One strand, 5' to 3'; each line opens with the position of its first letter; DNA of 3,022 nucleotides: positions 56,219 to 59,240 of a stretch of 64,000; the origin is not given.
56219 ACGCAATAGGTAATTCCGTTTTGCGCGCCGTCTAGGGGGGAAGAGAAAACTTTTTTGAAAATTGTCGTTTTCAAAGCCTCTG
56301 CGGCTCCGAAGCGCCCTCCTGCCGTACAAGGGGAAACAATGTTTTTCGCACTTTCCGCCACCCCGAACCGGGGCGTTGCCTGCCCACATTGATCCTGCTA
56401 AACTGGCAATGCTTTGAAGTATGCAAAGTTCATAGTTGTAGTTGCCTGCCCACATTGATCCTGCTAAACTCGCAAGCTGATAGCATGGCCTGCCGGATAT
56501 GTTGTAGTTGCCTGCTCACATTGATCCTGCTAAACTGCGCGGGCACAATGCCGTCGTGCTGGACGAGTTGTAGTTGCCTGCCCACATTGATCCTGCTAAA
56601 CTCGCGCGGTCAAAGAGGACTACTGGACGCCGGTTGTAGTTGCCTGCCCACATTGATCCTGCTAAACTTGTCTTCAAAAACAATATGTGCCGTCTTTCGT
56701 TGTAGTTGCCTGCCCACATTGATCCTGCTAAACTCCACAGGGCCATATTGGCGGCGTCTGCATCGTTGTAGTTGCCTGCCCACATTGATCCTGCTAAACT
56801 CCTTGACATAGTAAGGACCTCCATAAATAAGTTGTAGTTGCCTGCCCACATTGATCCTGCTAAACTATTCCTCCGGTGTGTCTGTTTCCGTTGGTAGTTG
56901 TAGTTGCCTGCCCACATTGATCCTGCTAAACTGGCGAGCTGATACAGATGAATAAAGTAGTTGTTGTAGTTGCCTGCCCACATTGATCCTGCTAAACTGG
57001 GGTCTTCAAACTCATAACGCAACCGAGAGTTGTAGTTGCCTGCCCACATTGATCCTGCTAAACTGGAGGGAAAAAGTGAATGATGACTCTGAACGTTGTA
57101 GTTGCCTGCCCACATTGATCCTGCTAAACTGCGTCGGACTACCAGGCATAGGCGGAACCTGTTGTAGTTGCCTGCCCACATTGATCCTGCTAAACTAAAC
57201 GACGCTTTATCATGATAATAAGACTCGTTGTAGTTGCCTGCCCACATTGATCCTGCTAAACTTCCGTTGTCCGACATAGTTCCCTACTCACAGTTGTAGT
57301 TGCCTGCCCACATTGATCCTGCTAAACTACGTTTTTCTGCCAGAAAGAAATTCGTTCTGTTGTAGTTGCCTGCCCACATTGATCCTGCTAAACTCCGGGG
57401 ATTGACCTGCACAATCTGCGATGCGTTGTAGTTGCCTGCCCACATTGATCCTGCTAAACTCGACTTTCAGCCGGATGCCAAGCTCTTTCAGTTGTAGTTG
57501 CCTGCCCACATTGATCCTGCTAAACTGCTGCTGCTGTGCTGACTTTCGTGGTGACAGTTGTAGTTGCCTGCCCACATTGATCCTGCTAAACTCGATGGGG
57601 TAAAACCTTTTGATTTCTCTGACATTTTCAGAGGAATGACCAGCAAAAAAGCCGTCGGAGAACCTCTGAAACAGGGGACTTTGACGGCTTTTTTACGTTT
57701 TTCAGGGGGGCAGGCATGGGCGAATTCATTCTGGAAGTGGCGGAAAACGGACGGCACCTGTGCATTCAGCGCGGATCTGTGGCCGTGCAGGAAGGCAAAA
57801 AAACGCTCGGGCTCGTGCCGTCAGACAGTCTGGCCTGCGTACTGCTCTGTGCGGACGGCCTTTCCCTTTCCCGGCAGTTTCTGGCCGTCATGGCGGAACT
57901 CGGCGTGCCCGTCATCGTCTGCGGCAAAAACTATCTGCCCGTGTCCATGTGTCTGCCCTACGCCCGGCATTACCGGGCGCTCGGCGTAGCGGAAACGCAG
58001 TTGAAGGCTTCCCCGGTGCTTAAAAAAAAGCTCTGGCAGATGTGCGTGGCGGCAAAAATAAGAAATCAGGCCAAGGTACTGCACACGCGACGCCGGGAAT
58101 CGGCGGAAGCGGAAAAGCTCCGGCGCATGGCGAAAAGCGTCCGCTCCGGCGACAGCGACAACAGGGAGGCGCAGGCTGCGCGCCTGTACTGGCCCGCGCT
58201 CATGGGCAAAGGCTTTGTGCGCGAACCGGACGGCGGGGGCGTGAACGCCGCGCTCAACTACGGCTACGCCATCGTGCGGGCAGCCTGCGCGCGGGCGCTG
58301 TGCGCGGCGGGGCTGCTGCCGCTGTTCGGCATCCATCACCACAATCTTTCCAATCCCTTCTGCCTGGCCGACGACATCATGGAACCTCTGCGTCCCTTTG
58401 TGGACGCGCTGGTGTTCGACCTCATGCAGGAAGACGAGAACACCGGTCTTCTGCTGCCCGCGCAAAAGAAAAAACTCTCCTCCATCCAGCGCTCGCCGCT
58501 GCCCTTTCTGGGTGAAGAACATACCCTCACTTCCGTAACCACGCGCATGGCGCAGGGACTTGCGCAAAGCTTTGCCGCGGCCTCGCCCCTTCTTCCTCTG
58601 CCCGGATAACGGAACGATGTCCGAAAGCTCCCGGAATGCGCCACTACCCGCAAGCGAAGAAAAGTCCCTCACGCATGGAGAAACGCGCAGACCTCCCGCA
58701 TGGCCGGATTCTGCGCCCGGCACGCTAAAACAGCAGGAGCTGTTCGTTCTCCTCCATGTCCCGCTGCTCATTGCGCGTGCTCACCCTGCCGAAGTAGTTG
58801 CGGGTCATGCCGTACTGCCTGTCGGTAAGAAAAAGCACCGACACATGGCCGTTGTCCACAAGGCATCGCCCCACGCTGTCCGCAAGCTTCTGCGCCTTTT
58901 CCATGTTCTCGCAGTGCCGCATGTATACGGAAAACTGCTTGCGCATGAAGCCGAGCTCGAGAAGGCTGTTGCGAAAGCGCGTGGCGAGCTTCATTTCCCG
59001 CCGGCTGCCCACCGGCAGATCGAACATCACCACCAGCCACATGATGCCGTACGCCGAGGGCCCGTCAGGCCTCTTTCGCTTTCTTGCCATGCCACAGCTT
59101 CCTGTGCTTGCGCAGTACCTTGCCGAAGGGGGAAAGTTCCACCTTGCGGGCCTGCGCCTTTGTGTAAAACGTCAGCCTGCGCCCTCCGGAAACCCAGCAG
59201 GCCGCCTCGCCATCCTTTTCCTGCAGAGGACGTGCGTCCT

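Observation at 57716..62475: Non-canonical type II-C architecture: cas9-cas2 on one strand, cas1 inverted and convergent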

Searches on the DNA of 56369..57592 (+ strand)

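Call 68: search_dna_similar(query=window:56369-57592:+, collection=phages, mode=near, max_evalue=1, max_rows=20)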
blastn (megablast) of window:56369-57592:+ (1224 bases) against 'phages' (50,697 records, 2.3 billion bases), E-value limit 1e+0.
No match.

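Call 69: search_dna_similar(query=window:56369-57592:+, collection=plasmids, mode=near, max_evalue=1, max_rows=20)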
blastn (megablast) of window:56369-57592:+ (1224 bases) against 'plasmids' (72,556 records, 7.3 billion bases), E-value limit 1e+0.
No match.

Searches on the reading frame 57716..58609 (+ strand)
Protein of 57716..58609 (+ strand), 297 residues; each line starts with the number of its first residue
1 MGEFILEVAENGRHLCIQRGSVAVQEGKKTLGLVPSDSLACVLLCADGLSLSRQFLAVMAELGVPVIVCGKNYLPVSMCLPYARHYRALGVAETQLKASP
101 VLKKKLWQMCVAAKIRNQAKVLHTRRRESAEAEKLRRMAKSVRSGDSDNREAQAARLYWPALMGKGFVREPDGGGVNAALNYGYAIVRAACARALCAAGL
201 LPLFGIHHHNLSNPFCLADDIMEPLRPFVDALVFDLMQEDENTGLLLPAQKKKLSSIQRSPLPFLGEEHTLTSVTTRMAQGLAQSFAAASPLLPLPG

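Call 3: search_protein_families(library=ncbifam, proteins=[window:57716-58609:+])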
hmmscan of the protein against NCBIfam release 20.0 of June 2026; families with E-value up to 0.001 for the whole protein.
window:57716-58609:+ (297 aa): 9 families
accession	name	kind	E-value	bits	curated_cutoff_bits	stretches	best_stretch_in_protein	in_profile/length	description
TIGR03639.1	cas1_NMENI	exception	1.5e-71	240.9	120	1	11-282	8-277/278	type II CRISPR-associated endonuclease Cas1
TIGR00287.1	cas1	equivalog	1.2e-26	93.5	71.7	1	6-241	2-267/327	CRISPR-associated endonuclease Cas1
NF049935.1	cas4g_cas1g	exception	2.4e-17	62.6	560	1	5-240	216-471/546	CRISPR-associated endonuclease Cas4g/Cas1g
TIGR03640.1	cas1_DVULG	exception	9.8e-15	54.5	385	1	8-238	8-263/340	type I-C CRISPR-associated endonuclease Cas1c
TIGR04093.1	cas1_CYANO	exception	2.6e-13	49.6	385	1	26-239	27-258/334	type I-D CRISPR-associated endonuclease Cas1d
TIGR03983.1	cas1_MYXAN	equivalog_domain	3.8e-07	29.4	358.05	1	162-233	192-264/347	type I-MYXAN CRISPR-associated endonuclease Cas1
TIGR03638.1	cas1_ECOLI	exception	7.2e-07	28.7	215.6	1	17-217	23-213/269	type I-E CRISPR-associated endonuclease Cas1e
TIGR04329.1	cas1_PREFRAN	exception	0.00021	20.5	300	1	105-235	106-248/317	type V CRISPR-associated endonuclease Cas1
TIGR03641.1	cas1_HMARI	exception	0.00038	19.9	304.1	1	43-239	37-248/324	type I-B CRISPR-associated endonuclease Cas1b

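Call 4: search_protein_families(library=pfam, proteins=[window:57716-58609:+])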
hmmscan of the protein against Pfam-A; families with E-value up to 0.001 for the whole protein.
window:57716-58609:+ (297 aa): 1 family
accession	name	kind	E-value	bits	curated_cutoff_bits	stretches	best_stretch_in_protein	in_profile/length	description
PF01867.21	Cas_Cas1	-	2.5e-27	96.2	22.3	1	8-241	3-254/283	CRISPR associated protein Cas1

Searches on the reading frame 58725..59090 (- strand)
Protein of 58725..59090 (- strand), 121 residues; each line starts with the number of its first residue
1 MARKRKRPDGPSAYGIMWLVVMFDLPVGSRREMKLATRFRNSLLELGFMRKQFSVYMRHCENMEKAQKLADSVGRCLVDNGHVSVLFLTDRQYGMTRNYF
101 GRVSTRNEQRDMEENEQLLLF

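Call 3: search_protein_families(library=ncbifam, proteins=[window:58725-59090:-])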
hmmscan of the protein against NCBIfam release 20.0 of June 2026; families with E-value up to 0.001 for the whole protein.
window:58725-59090:- (121 aa): 1 family
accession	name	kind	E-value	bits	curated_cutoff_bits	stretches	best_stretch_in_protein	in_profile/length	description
TIGR01573.1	cas2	equivalog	5e-17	62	24.5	1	17-107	1-89/96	CRISPR-associated endonuclease Cas2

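Call 4: search_protein_families(library=pfam, proteins=[window:58725-59090:-])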
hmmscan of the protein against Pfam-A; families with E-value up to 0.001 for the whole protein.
window:58725-59090:- (121 aa): 1 family
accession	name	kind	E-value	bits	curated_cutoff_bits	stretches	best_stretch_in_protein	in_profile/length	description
PF09827.14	CRISPR_Cas2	-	8e-13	48.8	23.8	1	17-95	1-73/74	CRISPR associated protein Cas2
